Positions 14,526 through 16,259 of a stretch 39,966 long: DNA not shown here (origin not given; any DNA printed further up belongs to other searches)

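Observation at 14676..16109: Orphan, diverged Pup-ligase/deamidase (PafA/Dop) family gene with no Pup, ARC/Mpa or proteasome genes around it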

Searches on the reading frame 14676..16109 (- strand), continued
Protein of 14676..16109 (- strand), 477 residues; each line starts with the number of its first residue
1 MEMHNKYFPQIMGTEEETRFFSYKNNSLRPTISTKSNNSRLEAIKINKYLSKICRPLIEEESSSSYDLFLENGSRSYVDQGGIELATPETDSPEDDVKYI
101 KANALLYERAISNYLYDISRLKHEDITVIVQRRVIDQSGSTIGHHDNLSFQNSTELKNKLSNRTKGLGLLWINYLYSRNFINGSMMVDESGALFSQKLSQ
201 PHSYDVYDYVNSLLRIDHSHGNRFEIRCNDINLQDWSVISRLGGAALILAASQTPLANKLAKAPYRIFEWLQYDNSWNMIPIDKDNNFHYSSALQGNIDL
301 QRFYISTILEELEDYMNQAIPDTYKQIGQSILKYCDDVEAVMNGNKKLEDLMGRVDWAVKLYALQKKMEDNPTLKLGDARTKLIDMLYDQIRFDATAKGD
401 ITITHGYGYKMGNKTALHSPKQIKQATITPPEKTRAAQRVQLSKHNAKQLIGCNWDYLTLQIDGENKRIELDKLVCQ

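Call 76: list_cluster_members(proteins=[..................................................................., P0406, P0320, P0330, P0295, P0314, P0391, P0412, P0388, P0382])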
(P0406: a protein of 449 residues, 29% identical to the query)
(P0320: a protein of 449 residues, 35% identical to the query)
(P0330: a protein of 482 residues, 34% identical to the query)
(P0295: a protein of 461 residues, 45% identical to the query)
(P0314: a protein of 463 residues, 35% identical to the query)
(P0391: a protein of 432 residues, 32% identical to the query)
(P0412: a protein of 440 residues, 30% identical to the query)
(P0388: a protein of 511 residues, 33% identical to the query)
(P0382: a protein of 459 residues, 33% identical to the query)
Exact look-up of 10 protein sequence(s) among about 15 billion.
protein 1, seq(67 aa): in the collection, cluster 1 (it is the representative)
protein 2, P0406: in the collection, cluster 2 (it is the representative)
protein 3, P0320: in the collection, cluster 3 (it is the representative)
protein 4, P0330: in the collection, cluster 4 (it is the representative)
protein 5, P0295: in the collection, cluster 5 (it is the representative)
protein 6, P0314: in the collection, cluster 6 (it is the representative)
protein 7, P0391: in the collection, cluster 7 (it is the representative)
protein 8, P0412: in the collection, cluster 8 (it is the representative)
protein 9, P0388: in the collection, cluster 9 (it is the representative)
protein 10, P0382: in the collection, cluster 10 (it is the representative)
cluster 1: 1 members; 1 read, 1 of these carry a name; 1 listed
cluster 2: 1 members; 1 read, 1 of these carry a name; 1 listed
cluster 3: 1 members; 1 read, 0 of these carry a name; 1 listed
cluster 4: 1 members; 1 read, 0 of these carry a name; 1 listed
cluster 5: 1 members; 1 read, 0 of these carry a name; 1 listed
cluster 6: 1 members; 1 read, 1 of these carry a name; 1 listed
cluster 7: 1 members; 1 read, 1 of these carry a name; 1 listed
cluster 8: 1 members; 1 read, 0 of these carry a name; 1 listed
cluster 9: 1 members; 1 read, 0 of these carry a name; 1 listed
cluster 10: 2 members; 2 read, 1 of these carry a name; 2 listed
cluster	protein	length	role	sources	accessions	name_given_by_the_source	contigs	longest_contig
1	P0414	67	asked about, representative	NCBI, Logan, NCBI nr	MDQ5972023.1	MAG: Pup-like protein [Patescibacteria group bacterium] | Pup-like protein [Patescibacteria group bacterium]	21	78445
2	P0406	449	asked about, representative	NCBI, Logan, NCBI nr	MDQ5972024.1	MAG: Pup amidohydrolase [Patescibacteria group bacterium] | Pup amidohydrolase [Patescibacteria group bacterium]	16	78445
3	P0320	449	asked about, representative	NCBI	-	-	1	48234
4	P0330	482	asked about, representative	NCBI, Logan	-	-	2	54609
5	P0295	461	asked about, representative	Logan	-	-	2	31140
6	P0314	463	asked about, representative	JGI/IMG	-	hypothetical protein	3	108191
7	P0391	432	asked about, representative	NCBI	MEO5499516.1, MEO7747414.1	MAG: proteasome accessory factor PafA2 family protein, partial [Candidatus ...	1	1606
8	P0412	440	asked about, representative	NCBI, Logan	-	-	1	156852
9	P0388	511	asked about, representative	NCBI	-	-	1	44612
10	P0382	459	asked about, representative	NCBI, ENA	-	-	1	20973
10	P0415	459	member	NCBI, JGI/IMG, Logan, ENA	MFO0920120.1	MAG: proteasome accessory factor PafA2 family protein [Candidatus Saccharimonadales ...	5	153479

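Call 77: find_encoding_contigs(protein=P0382, flank=10000, max_places=3)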
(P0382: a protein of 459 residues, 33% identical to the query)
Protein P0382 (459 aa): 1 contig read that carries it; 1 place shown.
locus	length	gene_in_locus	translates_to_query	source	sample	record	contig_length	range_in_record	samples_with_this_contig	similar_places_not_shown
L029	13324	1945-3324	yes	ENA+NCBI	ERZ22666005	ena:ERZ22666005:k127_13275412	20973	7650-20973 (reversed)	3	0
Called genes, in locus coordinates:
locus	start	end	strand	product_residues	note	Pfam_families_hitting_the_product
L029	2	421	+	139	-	?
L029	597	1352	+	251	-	PF01145:Band_7, PF13421:Band_7_1 (weak)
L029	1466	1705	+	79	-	PF02467:Whib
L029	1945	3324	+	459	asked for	PF03136:Pup_ligase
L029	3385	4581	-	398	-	-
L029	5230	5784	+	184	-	PF13302:Acetyltransf_3, PF00583:Acetyltransf_1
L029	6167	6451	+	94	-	PF02583:Trns_repr_metal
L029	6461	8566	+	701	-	PF00122:E1-E2_ATPase, PF00702:Hydrolase, PF13419:HAD_2 (weak), PF12710:HAD (weak), PF08282:Hydrolase_3 (faint)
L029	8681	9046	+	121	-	PF22752:DUF488-N3i, PF04343:DUF488, PF22751:DUF488-N3a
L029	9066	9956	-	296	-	PF01545:Cation_efflux, PF16916:ZT_dimer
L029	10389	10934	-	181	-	PF13240:Zn_Ribbon_1 (weak), PF13248:Zn_ribbon_3 (weak), PF13828:DUF4190 (weak)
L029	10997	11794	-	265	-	PF13367:PrsW-protease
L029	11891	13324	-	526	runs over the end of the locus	PF00083:Sugar_tr (faint), PF07690:MFS_1, PF12832:MFS_1_like (faint)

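Call 80: find_encoding_contigs(protein=P0089, flank=10000, max_places=3)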
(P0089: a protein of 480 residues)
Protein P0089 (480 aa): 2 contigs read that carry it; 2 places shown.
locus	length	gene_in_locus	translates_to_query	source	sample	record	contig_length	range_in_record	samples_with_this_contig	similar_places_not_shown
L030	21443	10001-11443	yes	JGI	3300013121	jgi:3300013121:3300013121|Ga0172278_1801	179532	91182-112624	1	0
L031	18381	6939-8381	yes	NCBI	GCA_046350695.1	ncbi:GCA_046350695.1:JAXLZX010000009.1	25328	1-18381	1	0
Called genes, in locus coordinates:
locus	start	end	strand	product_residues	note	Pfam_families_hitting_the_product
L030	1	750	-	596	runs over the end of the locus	PF00009:GTP_EFTU, PF01926:MMR_HSR1 (weak), PF03144:GTP_EFTU_D2, PF00679:EFG_C, PF06421:LepA_C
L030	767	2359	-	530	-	PF03023:MurJ, PF01554:MatE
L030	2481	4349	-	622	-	PF00004:AAA, PF07728:AAA_5 (weak), PF17862:AAA_lid_3, PF01434:Peptidase_M41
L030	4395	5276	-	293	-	PF01171:ATP_bind_3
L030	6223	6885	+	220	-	PF01476:LysM, PF06737:Transglycosylas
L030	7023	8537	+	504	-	PF00478:IMPDH, PF00571:CBS (faint), PF01070:FMN_dh (weak), PF03060:NMO (weak)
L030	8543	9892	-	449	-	PF00709:Adenylsucc_synt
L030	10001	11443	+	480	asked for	PF03136:Pup_ligase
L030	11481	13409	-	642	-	PF02687:FtsX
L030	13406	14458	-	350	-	PF02463:SMC_N (faint), PF00005:ABC_tran, PF13304:AAA_21 (faint)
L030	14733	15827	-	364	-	-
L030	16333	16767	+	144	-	PF00958:GMP_synt_C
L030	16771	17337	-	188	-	-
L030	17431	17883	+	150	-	-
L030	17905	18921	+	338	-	PF01040:UbiA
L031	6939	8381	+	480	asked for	PF03136:Pup_ligase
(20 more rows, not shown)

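Call 81: find_encoding_contigs(protein=P0415, flank=10000, max_places=6)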
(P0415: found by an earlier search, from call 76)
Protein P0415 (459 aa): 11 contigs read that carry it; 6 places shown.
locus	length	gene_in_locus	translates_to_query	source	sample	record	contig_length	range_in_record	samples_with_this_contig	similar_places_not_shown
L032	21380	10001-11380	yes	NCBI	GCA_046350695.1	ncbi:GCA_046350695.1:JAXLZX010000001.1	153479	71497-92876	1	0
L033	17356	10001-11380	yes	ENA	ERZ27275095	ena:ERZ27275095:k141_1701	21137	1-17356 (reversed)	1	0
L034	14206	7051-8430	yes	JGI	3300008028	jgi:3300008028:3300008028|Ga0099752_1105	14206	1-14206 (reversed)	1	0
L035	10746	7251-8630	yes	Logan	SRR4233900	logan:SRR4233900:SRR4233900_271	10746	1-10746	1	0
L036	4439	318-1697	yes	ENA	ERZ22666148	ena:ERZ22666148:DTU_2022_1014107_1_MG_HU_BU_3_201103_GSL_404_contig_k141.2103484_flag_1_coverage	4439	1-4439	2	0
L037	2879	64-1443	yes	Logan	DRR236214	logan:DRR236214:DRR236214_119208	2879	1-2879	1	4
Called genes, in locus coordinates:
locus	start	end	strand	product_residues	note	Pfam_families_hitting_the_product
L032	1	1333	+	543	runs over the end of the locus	PF01565:FAD_binding_4, PF02913:FAD-oxidase_C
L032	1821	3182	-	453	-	PF00239:Resolvase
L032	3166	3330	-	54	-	-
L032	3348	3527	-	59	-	-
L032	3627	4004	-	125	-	PF18932:DUF5681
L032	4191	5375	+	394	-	PF01232:Mannitol_dh, PF08125:Mannitol_dh_C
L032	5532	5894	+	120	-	-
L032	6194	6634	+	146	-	PF08241:Methyltransf_11 (weak), PF08242:Methyltransf_12, PF13649:Methyltransf_25 (weak)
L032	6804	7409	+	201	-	PF01966:HD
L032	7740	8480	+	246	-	-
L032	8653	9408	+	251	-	PF01145:Band_7, PF13421:Band_7_1 (weak)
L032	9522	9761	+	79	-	PF02467:Whib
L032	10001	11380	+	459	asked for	PF03136:Pup_ligase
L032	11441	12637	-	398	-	-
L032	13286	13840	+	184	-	PF13302:Acetyltransf_3, PF00583:Acetyltransf_1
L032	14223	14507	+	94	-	PF02583:Trns_repr_metal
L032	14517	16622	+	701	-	PF00122:E1-E2_ATPase, PF00702:Hydrolase, PF13419:HAD_2 (weak), PF12710:HAD (weak), PF08282:Hydrolase_3 (faint)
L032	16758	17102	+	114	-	PF04343:DUF488, PF22751:DUF488-N3a, PF22752:DUF488-N3i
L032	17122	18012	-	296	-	PF01545:Cation_efflux, PF16916:ZT_dimer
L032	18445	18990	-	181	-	PF13240:Zn_Ribbon_1 (weak), PF13248:Zn_ribbon_3 (weak), PF13828:DUF4190 (weak)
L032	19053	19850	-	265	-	PF13367:PrsW-protease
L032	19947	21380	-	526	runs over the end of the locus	PF00083:Sugar_tr (faint), PF07690:MFS_1, PF12832:MFS_1_like (faint)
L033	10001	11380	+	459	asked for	PF03136:Pup_ligase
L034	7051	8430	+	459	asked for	PF03136:Pup_ligase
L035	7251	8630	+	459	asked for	PF03136:Pup_ligase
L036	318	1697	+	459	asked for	PF03136:Pup_ligase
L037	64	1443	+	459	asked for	PF03136:Pup_ligase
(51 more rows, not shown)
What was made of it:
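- MAG GCA_046350695.1 has both type A (P0089) and type B (P0415) (calls 80, 81).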

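Call 84: find_related_loci(query=P0414, collection=metagenome_contigs, flank=10000)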
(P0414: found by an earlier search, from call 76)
Query P0414 (67 aa) in metagenome_contigs; peptide patterns used: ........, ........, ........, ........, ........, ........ (x = any residue, [..] = any of these).
600 stretches matched a pattern (row limit reached: there are more); 10 encode a relative of the query (tblastn E <= 1e-3); 10 distinct loci.
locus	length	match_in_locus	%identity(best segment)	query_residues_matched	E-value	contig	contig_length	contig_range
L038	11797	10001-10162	52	14-67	7e-13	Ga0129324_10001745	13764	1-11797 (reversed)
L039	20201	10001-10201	45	6-67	3e-12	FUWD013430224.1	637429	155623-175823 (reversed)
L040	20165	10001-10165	51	14-67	7e-12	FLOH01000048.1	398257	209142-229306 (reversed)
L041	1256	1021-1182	50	14-67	7e-12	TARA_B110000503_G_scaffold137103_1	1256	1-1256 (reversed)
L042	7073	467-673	45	2-67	2e-11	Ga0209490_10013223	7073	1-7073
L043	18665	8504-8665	48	14-67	3e-11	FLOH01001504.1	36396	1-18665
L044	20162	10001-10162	50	14-67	6e-11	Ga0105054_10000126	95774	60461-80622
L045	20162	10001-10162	46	14-67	8e-11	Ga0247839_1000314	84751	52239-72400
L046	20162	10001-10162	52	14-67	8e-10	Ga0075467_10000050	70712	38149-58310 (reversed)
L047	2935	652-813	43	14-67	9e-10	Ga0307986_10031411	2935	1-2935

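Call 87: search_protein_families(library=ncbifam, proteins=[P0414, P0406, P0415, P0158, P0320, P0089, P0017, P0008, L032:11441-12637:-], max_evalue=0.01)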
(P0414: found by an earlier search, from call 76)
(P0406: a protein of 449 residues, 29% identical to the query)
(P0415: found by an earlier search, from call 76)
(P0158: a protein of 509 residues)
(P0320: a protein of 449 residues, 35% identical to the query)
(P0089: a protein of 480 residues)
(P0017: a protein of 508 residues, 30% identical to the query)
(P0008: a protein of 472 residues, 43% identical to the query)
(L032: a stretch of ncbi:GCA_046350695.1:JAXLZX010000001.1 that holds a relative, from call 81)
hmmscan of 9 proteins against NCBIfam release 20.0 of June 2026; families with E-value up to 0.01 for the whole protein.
P0414 (67 aa): 1 family
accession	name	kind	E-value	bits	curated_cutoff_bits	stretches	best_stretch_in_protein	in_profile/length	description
TIGR03687.1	pupylate_cterm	equivalog_domain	4.2e-08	33.1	41.45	1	37-67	3-33/33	ubiquitin-like protein Pup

P0406 (449 aa): 2 families
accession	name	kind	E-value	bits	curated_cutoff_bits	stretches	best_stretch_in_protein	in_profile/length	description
TIGR03688.1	depupylase_Dop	equivalog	2e-51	175.3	492.3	1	40-434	75-459/485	depupylase/deamidase Dop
TIGR03686.1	pupylate_PafA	equivalog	8.9e-50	169.7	551.3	1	6-429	2-426/457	Pup--protein ligase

P0415 (459 aa): 2 families
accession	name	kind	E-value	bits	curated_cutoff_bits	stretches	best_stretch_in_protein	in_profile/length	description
TIGR03686.1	pupylate_PafA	equivalog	8e-53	179.7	551.3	1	7-455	2-453/457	Pup--protein ligase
TIGR03688.1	depupylase_Dop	equivalog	2.8e-48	164.9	492.3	1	59-444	83-470/485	depupylase/deamidase Dop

P0158 (509 aa): 2 families
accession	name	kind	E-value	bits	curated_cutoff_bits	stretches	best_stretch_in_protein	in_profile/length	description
TIGR03686.1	pupylate_PafA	equivalog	1.6e-70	238.1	551.3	1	76-483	36-444/457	Pup--protein ligase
TIGR03688.1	depupylase_Dop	equivalog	8.5e-68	229.3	492.3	1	81-456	80-444/485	depupylase/deamidase Dop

P0320 (449 aa): 2 families
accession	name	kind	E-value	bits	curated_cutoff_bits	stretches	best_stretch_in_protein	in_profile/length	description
TIGR03688.1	depupylase_Dop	equivalog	4.9e-64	216.9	492.3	1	44-425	78-456/485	depupylase/deamidase Dop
TIGR03686.1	pupylate_PafA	equivalog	1.3e-60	205.4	551.3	1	4-448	2-456/457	Pup--protein ligase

P0089 (480 aa): 2 families
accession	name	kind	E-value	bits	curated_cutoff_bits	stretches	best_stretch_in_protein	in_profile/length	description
TIGR03686.1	pupylate_PafA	equivalog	4e-24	85.1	551.3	1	32-456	22-440/457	Pup--protein ligase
TIGR03688.1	depupylase_Dop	equivalog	4.6e-23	81.8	492.3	1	47-464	76-474/485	depupylase/deamidase Dop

P0017 (508 aa): 2 families
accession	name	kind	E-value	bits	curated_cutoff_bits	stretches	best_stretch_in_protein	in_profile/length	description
TIGR03686.1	pupylate_PafA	equivalog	3e-16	59.1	551.3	1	50-485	37-442/457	Pup--protein ligase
TIGR03688.1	depupylase_Dop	equivalog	8.1e-11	41.4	492.3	1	83-486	100-471/485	depupylase/deamidase Dop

P0008 (472 aa): 2 families
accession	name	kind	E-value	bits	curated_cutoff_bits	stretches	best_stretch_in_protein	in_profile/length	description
TIGR03688.1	depupylase_Dop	equivalog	8e-19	67.8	492.3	1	61-467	84-471/485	depupylase/deamidase Dop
TIGR03686.1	pupylate_PafA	equivalog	7e-17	61.2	551.3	1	57-458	41-436/457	Pup--protein ligase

L032:11441-12637:- (398 aa): 0 families

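Call 88: search_protein_families(library=pfam, proteins=[P0414, L032:11441-12637:-, L028:9351-10247:-, L028:10250-10750:-, L027:6910-7503:+, L001:11536-12177:+, L010:9383-9847:-, L008:11571-12191:-], max_evalue=0.01)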
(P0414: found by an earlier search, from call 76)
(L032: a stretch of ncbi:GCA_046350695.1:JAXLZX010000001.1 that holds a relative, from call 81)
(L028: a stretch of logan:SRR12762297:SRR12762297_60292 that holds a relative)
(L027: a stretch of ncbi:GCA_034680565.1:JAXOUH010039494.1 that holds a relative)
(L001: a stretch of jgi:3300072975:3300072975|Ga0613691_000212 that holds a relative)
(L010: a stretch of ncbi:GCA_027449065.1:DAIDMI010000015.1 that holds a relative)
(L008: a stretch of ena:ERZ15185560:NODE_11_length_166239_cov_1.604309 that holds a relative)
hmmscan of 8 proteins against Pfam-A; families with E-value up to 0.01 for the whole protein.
P0414 (67 aa): 1 family
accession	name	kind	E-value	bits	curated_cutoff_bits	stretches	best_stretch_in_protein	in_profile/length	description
PF05639.16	Pup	-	3.4e-11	44.3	27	1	10-67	8-69/69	Pup-like protein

L032:11441-12637:- (398 aa): 0 families

L028:9351-10247:- (298 aa): 1 family
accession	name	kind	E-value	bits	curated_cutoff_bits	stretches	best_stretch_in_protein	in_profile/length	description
PF14927.11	Neurensin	-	0.0028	17.8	27.7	1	199-274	30-99/132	Neurensin/Transmembrane protein 74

L028:10250-10750:- (166 aa): 0 families

L027:6910-7503:+ (197 aa): 0 families

L001:11536-12177:+ (213 aa): 1 family
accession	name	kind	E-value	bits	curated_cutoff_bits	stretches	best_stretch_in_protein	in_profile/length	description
PF25323.1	6TM_PilS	-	0.00014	22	27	1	43-209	14-180/189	PilS-like transmembrane domain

L010:9383-9847:- (154 aa): 0 families

L008:11571-12191:- (206 aa): 0 families
